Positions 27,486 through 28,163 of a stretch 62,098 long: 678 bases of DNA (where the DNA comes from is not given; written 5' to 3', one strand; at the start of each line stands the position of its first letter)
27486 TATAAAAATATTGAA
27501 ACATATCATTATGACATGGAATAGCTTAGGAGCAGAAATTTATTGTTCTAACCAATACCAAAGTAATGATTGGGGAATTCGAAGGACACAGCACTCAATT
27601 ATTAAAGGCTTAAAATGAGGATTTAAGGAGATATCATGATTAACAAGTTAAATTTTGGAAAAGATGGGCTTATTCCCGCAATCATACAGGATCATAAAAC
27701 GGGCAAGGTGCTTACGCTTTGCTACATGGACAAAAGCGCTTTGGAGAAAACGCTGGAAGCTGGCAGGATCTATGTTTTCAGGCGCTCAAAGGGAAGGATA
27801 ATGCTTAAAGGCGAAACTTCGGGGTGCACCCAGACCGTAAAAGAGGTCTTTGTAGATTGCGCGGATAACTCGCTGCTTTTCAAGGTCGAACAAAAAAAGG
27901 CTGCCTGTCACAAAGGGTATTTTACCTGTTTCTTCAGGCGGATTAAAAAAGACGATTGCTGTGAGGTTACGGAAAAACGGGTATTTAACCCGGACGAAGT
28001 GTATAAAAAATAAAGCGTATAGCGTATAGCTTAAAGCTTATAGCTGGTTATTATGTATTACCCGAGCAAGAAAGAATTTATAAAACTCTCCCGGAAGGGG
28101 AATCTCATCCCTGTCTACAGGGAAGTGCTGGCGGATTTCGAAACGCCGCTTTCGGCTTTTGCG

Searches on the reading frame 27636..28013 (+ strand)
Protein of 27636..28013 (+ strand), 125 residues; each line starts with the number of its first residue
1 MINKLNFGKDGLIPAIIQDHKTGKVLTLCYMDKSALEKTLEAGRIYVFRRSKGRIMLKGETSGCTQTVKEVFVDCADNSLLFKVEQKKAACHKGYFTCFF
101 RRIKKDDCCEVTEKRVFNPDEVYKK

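Call 6: search_protein_families(library=pfam, proteins=[window:27636-28013:+], max_evalue=1)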
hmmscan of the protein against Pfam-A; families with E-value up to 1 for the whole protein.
window:27636-28013:+ (125 aa): 1 family
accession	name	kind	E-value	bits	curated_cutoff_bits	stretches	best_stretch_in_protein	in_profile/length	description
PF01502.23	PRA-CH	-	7.3e-24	83.8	27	1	28-100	2-74/74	Phosphoribosyl-AMP cyclohydrolase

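Call 9: find_encoding_contigs(protein=window:27636-28013:+, flank=6000, max_places=10)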
Protein window:27636-28013:+ (125 aa): 1 contig read that carries it; 1 place shown.
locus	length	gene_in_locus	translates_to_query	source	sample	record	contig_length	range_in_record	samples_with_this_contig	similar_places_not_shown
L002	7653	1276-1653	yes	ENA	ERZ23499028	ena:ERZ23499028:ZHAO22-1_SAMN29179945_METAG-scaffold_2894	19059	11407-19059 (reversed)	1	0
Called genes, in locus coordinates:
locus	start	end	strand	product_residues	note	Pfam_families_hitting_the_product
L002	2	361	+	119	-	?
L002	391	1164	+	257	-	-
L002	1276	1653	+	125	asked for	PF01502:PRA-CH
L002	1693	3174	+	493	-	PF04715:, PF00425:Chorismate_bind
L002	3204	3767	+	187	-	PF00117:GATase, PF07722:Peptidase_C26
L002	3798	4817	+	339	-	PF02885:Glycos_trans_3N, PF00591:Glycos_transf_3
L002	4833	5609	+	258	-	PF00218:IGPS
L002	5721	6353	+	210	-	PF00697:PRAI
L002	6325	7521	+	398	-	PF00291:PALP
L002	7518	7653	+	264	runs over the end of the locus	PF00290:Trp_syntA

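Call 36: find_related_loci(query=window:27636-28013:+, collection=metagenome_contigs, flank=7000)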
Query window:27636-28013:+ (125 aa) in metagenome_contigs; peptide patterns used: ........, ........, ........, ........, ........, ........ (x = any residue, [..] = any of these).
301 stretches matched a pattern; 158 encode a relative of the query (tblastn E <= 1e-3); the best 80 are kept; 80 distinct loci.
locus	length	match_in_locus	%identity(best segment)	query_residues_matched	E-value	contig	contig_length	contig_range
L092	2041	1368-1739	75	1-124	1e-62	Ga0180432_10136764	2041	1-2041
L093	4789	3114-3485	73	1-124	3e-59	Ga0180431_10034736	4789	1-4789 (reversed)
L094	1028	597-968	67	1-124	3e-61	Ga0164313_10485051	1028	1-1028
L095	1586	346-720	69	1-125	3e-59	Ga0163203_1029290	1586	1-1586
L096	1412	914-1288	69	1-125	9e-60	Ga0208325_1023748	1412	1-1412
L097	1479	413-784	70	1-124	4e-58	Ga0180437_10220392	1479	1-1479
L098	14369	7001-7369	68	2-124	5e-56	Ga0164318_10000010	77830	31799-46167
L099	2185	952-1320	67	1-123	9e-57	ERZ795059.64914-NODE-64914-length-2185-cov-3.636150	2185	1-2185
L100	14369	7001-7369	67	2-124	3e-56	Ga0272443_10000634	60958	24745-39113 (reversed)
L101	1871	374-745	70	2-125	1e-56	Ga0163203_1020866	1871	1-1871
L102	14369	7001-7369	72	2-124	7e-56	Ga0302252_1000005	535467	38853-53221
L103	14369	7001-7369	72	2-124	7e-56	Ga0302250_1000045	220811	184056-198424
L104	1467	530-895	70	4-125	1e-57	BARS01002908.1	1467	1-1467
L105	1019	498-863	71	4-125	1e-58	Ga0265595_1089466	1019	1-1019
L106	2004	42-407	69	4-125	4e-55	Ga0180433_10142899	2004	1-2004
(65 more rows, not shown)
